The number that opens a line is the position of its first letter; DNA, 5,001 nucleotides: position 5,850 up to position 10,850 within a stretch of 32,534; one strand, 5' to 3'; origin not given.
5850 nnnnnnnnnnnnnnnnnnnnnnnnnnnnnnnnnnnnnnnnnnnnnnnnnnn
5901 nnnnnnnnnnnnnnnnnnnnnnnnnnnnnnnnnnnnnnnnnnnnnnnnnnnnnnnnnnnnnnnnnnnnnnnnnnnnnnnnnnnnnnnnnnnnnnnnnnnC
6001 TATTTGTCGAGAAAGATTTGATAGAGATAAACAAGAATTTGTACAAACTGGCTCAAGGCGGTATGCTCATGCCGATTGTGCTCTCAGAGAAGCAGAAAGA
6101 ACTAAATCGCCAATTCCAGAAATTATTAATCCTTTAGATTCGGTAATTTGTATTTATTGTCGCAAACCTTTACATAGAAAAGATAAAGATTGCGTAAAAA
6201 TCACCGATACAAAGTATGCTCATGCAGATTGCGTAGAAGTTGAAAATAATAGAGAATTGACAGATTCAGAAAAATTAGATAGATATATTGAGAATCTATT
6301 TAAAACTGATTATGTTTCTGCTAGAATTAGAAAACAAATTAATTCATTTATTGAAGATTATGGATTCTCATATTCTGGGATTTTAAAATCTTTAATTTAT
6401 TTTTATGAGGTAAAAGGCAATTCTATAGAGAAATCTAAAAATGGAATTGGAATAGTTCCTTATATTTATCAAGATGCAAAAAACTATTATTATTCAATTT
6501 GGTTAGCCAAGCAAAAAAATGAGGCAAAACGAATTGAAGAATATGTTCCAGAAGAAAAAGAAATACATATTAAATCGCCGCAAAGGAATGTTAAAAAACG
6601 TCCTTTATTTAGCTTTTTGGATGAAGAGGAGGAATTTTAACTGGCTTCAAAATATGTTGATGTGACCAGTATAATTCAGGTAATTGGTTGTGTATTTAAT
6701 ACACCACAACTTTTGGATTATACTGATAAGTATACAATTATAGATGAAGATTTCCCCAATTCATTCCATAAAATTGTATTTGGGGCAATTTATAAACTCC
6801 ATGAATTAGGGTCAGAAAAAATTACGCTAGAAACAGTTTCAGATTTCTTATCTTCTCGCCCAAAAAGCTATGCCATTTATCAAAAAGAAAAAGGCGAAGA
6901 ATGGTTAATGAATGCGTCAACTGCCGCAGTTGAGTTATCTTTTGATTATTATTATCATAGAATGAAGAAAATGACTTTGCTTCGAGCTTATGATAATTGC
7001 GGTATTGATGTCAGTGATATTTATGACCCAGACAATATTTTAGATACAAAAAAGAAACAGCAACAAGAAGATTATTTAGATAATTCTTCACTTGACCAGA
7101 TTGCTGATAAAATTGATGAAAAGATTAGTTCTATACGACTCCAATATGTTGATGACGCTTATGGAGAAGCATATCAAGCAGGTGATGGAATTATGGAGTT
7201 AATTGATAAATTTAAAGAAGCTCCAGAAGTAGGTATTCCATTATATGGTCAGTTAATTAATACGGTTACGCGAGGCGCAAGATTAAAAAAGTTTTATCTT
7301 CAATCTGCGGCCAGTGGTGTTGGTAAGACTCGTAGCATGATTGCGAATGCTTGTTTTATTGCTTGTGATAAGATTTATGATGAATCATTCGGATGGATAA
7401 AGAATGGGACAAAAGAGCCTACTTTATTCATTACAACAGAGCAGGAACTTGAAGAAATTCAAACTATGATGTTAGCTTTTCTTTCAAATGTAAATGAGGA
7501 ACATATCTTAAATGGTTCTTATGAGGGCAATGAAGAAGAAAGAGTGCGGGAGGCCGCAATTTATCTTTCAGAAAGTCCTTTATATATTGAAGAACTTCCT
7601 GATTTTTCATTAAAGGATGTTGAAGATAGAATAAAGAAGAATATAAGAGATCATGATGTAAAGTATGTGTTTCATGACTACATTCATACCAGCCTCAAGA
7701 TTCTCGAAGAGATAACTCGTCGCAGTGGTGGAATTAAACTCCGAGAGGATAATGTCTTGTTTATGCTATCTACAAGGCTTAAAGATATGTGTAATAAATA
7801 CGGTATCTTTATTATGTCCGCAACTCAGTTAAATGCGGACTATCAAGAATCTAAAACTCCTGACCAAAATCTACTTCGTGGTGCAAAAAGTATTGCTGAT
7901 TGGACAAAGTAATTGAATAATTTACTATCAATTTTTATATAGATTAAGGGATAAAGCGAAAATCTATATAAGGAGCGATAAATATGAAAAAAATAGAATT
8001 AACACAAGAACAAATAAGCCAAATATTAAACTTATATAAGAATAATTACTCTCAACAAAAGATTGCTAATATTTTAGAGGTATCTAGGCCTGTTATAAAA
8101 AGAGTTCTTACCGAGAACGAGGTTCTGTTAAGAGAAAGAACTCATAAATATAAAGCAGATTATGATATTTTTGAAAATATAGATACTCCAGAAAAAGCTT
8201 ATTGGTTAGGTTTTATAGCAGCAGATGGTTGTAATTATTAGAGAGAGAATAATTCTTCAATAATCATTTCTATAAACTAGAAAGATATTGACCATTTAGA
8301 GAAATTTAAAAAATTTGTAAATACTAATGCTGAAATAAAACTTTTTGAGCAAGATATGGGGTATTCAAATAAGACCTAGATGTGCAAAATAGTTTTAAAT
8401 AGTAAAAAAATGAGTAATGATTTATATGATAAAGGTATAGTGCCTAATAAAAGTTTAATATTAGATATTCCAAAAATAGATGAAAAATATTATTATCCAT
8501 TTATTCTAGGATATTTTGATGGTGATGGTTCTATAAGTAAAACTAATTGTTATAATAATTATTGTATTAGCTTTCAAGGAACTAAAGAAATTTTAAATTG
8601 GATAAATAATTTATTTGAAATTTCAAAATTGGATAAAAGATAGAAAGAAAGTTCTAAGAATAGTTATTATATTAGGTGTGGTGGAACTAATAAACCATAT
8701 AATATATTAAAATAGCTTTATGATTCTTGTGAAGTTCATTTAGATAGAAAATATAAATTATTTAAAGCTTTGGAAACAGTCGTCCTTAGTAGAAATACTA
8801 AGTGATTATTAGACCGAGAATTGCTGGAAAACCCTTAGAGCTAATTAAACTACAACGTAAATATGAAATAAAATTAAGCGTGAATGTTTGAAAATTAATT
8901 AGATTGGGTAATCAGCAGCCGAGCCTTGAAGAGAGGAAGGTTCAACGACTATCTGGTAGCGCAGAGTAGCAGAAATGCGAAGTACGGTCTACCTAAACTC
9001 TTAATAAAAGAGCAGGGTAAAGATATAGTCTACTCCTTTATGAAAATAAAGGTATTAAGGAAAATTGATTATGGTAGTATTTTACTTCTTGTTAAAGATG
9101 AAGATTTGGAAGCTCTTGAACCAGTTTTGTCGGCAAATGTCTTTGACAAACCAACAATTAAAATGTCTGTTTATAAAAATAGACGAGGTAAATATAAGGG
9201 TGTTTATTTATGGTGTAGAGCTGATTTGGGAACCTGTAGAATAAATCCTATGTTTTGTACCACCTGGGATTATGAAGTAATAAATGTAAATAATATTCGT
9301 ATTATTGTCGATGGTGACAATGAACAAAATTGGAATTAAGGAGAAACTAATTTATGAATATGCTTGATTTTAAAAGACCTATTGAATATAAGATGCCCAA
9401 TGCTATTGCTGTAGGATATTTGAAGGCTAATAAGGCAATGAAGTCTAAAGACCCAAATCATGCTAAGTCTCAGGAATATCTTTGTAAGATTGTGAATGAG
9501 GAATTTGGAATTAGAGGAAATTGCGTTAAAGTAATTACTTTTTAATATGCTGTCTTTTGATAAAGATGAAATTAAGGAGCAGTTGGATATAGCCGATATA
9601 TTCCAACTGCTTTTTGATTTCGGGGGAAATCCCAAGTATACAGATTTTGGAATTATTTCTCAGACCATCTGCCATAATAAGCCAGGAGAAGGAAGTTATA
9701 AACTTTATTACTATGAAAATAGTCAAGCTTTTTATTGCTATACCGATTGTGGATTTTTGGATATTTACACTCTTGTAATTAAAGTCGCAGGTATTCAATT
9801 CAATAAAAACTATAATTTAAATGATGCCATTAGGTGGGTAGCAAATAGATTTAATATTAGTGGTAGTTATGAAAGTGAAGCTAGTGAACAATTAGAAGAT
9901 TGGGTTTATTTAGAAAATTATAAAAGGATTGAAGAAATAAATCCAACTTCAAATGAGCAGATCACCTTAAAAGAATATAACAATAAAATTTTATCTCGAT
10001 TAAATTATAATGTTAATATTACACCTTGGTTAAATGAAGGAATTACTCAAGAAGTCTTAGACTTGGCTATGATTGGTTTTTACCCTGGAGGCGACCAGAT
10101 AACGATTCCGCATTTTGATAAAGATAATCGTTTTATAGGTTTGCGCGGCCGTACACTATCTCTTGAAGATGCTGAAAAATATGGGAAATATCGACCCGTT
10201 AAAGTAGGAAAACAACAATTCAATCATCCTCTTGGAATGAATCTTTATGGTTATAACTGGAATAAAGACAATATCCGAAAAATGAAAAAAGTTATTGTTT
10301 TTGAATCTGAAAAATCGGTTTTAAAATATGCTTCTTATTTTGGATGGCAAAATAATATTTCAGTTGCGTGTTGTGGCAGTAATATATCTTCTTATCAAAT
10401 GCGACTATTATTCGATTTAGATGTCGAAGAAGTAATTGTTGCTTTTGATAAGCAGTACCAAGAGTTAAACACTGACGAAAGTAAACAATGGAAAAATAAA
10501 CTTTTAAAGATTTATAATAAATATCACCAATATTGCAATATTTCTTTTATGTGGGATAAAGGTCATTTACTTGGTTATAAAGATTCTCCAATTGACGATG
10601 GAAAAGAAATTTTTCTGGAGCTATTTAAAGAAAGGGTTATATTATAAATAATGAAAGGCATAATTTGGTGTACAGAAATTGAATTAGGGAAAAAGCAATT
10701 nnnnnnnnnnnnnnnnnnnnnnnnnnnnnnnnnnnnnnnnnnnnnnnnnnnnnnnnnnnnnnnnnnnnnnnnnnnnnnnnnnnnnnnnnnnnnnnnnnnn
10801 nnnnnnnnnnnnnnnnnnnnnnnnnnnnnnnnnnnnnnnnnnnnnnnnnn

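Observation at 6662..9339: DnaB-like helicase split by a group I intron carrying a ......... homing endonuclease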

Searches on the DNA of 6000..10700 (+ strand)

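Call 14: search_dna_similar(query=window:6000-10700:+, collection=phages, mode=distant, max_rows=25)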
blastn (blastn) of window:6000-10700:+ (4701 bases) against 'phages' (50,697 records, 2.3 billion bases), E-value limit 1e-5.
Records with a match: 239; places in all: 268; records where one place covers at least 80% of the query: 0.
Best place of each record, by identity: 90-95% 2; 80-90% 64; 60-80% 173.
By first word of the organism name: Vibrio 84; Staphylococcus 40; Bacillus 29; Flavobacterium 13; Pseudomonas 9; Aeromonas 9; Lactococcus 8; Streptococcus 6; Enterocloster 5; uncultured 4; and 18 more.
By host as written in the record: - 67; Vibrio cholerae 19; Staphylococcus aureus 13; Bacillus subtilis 12; Lactococcus lactis 8; Pseudomonas syringae pv. porri LMG 28495 8; Staphylococcus sp. 6; Vibrio cholerae O1 5; and 66 more.
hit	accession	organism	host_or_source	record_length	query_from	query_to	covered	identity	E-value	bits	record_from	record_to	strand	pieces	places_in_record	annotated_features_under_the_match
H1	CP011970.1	Peptoclostridium phage phiCDIF1296T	Peptoclostridium difficile strain ...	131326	4241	4451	4%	69.2%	4e-8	69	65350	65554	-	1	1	putative DNA primase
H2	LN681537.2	Clostridium phage phiCD211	Clostridium difficile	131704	4241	4451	4%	69.2%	4e-8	69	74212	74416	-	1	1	Zinc-finger domain protein DNA primase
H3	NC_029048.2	Clostridium phage phiCD211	Clostridium difficile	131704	4241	4451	4%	69.2%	4e-8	69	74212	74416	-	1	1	Zinc-finger domain protein DNA primase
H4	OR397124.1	Clostridioides phage AR1086-1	Clostridioides difficile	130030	4241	4451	4%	69.2%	4e-8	69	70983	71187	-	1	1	dnaG: DNA primase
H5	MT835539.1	Bacteriophage sp.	human fecal samples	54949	2169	2341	4%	71.4%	7e-11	78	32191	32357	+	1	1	record has no annotation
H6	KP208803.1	Streptococcus phage Str-PAP-1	Streptococcus parauberis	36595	2819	2960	3%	83.6%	2e-31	145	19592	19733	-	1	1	none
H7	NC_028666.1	Streptococcus phage Str-PAP-1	Streptococcus parauberis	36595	2819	2960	3%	83.6%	2e-31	145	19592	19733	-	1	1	none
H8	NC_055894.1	uncultured phage cr6_1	human feces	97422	2166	2323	3%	71.9%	7e-11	78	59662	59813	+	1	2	endonuclease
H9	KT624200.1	Bacillus phage SP-15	Bacillus subtilis W-23-S(r); Bacillus ...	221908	2816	2954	3%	79.9%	2e-25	125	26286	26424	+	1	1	major capsid protein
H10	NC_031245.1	Bacillus phage SP-15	Bacillus subtilis W-23-S(r); Bacillus ...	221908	2816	2954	3%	79.9%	2e-25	125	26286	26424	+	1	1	major capsid protein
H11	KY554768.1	Lactococcus phage AM1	Lactococcus lactis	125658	2808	2952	3%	76.2%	1e-13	86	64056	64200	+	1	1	none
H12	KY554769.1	Lactococcus phage AM2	Lactococcus lactis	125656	2808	2952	3%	76.2%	1e-13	86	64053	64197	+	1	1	none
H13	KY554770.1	Lactococcus phage AM3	Lactococcus lactis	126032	2808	2952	3%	76.2%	1e-13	86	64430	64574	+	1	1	none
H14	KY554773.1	Lactococcus phage AM8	Lactococcus lactis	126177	2808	2952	3%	76.2%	1e-13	86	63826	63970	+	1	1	none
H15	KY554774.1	Lactococcus phage AM9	Lactococcus lactis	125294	2808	2952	3%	76.2%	1e-13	86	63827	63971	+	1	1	none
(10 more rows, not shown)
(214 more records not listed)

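Call 45: get_annotated_region(hit=H6, flank=500)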
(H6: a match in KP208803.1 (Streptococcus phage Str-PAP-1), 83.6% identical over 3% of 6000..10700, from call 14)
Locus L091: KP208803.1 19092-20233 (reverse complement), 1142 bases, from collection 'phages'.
description: Streptococcus phage Str-PAP-1, complete genome.
organism: Streptococcus phage Str-PAP-1 (NCBI taxid 1589270)
taxonomy: Viruses; Duplodnaviria; Heunggongvirae; Uroviricota; Caudoviricetes
host: Streptococcus parauberis; source: diseased fish; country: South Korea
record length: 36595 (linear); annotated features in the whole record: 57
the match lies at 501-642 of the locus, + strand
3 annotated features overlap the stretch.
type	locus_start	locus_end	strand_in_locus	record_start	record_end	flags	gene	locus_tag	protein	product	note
CDS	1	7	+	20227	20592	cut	-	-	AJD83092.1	hypothetical protein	-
CDS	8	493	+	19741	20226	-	-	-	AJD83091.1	hypothetical protein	-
CDS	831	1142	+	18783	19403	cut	-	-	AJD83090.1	endonuclease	-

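Call 46: get_annotated_region(hit=H9, flank=500)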
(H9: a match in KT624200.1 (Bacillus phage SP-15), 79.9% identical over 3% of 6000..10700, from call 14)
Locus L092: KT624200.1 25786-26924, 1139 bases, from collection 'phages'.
description: Bacillus phage SP-15, complete genome.
organism: Bacillus phage SP-15 (NCBI taxid 1792032)
taxonomy: Viruses; Duplodnaviria; Heunggongvirae; Uroviricota; Caudoviricetes; Thornevirus; Thornevirus SP15
host: Bacillus subtilis W-23-S(r); Bacillus licheniformis ATCC 9945a; source: soil sample; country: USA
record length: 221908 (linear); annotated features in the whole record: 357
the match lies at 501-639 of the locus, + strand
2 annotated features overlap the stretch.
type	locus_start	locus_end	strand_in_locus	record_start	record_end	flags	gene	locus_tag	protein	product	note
CDS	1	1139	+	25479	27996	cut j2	-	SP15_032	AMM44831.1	major capsid protein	similar to BAF52889.1 major capsid protein [uncultured Myoviridae] & N-terminus YP_214669.1 precursor of major head ...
CDS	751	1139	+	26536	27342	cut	-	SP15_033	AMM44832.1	putative endonuclease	similar to NP_848275.1 endonuclease [Yersinia pestis phage phiA1122]; Pfam PF05367.5 Phage_endo_I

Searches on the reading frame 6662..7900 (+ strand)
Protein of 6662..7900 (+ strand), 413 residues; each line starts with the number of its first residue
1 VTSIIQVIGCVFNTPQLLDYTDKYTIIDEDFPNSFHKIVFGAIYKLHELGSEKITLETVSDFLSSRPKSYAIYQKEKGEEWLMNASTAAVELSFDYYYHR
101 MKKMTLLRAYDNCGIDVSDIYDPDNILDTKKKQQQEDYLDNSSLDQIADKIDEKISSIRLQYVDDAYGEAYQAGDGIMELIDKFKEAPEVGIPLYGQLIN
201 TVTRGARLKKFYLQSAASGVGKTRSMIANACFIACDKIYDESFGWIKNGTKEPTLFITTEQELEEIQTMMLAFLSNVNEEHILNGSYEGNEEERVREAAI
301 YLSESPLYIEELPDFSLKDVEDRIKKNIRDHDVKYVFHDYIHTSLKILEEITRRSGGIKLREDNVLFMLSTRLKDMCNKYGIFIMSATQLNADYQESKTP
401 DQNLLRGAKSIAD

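Call 23: find_related_loci(query=window:6662-7900:+, collection=viral_contigs, flank=4000)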
Query seq(413 aa) (413 aa) in viral_contigs; peptide patterns used: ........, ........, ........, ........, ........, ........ (x = any residue, [..] = any of these).
155 stretches matched a pattern; 131 encode a relative of the query (tblastn E <= 1e-3); the best 80 are kept; 80 distinct loci.
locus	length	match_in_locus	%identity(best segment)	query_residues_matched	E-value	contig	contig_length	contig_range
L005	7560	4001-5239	100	1-413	0e+0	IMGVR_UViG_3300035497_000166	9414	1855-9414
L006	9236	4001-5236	80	2-413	0e+0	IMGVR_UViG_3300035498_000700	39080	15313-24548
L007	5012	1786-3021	80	2-413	0e+0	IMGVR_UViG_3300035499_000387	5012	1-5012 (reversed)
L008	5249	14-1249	81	2-413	0e+0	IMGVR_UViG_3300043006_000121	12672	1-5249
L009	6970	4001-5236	81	2-413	0e+0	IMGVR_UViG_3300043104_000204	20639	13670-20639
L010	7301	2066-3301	81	2-413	0e+0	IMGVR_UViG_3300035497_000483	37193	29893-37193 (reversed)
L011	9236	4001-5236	79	2-413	0e+0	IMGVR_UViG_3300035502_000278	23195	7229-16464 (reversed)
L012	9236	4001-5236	81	2-413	0e+0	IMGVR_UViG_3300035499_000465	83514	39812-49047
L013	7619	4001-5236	81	2-413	0e+0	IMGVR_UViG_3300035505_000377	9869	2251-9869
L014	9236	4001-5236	78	2-413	0e+0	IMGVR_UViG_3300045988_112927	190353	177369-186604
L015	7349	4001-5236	79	2-413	0e+0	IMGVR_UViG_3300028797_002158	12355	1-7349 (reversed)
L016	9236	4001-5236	78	2-413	0e+0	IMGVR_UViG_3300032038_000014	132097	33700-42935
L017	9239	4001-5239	77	1-413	0e+0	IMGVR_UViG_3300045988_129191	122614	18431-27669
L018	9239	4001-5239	77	1-413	0e+0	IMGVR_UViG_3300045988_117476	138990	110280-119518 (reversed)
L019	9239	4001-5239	77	1-413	0e+0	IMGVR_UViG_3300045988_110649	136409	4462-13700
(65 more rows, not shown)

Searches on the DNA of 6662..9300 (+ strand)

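Call 4: search_rna_families(source=window, start=7700, end=9300, threshold=evalue, max_evalue=10, show_alignments=5)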
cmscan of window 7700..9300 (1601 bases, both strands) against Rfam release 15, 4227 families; matches with E-value up to 10: 3.
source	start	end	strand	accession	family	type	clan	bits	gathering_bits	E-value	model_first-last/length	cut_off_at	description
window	8760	9052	+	RF00028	Intron_gpI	Intron;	-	64.6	50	1.1e-15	1-253/253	no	Group I catalytic intron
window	8990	9069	+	RF03000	LOOT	Gene; sRNA;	-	33.8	46.4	0.00031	1-121/121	no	LOOT RNA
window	8292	8326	-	RF00066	U7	Gene; snRNA;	-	15.2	34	3.1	1-62/62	no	U7 small nuclear RNA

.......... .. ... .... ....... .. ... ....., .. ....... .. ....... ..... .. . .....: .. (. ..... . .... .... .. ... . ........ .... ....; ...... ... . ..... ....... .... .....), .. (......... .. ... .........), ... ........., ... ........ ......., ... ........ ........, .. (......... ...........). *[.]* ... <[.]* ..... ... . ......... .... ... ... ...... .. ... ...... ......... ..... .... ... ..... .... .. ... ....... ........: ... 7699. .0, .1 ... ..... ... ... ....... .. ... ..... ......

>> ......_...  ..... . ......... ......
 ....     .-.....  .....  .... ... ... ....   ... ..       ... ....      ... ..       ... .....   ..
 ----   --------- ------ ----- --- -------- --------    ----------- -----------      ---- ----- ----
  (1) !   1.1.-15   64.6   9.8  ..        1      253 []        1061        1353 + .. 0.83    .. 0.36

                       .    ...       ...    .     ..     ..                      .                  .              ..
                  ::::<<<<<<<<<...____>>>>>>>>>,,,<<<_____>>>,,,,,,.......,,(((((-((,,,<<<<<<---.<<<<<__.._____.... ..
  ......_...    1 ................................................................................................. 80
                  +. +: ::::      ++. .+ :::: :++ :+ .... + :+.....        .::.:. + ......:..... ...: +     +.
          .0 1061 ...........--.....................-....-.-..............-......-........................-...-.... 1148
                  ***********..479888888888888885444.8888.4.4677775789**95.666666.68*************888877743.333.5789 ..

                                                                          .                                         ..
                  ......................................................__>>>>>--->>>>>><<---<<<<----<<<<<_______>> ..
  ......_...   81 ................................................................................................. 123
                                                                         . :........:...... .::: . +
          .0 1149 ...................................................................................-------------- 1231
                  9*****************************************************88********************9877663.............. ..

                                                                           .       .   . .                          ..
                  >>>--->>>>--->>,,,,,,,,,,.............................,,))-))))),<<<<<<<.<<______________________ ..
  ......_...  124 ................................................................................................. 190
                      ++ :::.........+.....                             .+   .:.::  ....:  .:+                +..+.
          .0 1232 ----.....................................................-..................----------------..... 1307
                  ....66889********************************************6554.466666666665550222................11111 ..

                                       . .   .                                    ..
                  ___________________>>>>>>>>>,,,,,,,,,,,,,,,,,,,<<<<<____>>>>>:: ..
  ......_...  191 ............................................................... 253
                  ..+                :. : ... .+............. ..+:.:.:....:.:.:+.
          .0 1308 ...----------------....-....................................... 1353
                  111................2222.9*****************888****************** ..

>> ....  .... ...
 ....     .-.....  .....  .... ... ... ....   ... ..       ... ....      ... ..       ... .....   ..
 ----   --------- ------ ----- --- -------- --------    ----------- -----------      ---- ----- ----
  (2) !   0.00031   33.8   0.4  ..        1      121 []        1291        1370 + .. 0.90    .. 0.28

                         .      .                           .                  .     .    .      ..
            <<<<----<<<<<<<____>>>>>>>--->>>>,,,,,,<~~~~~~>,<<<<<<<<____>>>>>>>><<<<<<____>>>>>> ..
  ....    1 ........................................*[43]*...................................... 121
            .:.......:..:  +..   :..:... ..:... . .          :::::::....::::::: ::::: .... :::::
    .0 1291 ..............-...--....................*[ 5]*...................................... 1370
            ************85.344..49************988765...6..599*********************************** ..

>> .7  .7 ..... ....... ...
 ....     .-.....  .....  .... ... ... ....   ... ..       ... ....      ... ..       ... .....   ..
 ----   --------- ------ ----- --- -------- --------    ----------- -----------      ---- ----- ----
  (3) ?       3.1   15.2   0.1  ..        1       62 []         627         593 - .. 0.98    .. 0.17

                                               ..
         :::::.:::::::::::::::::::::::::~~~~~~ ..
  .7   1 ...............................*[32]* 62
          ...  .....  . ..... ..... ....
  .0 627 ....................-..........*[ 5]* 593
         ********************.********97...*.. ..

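Call 27: search_rna_families(source=L060, start=4800, end=7900, threshold=evalue, max_evalue=0.01, show_alignments=2)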
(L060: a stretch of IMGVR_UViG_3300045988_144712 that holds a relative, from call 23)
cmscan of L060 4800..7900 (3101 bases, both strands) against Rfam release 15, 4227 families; matches with E-value up to 0.01: 0.
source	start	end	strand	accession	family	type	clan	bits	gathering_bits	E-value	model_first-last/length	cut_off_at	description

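Call 58: search_rna_families(source=window, start=7700, end=9300, threshold=gathering)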
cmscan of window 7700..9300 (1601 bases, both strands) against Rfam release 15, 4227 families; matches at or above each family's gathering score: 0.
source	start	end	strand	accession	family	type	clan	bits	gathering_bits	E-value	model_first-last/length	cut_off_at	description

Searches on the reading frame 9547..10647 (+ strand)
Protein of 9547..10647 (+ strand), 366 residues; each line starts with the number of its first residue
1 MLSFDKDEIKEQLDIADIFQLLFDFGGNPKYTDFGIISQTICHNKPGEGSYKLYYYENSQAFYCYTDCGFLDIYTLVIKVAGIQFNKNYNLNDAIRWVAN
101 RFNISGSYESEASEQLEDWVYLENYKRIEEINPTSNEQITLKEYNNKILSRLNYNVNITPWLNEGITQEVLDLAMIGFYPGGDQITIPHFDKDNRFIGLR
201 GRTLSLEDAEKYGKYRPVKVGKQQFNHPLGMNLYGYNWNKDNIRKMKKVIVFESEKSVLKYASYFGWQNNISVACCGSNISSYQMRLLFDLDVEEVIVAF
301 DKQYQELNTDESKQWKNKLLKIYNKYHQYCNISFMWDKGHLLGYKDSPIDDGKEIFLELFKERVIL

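Call 57: find_encoding_contigs(protein=window:9547-10647:+, flank=10000, max_places=4)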
Protein window:9547-10647:+ (366 aa): 3 contigs read that carry it; 3 places shown.
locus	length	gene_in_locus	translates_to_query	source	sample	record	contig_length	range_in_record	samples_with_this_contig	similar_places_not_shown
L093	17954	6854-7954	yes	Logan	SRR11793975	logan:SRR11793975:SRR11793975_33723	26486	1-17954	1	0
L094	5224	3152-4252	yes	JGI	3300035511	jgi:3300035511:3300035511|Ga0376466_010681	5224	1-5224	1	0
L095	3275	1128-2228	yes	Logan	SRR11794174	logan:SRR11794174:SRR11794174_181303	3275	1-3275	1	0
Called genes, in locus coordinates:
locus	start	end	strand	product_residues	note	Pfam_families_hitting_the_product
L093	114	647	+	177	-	-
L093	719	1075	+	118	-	-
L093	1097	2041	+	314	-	PF27337:YorF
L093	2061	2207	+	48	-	-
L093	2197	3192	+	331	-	PF13479:AAA_24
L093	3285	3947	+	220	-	PF26927:Phage_SPbeta_YorH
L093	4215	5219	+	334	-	PF03796:DnaB_C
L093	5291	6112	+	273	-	PF14528:LAGLIDADG_3 (faint)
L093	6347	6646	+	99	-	-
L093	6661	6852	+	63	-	-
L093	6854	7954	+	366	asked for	-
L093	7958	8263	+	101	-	-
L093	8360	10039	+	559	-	PF01368:DHH, PF17768:RecJ_OB (weak)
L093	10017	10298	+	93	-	-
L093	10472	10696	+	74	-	-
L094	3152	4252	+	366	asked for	-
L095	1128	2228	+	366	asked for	-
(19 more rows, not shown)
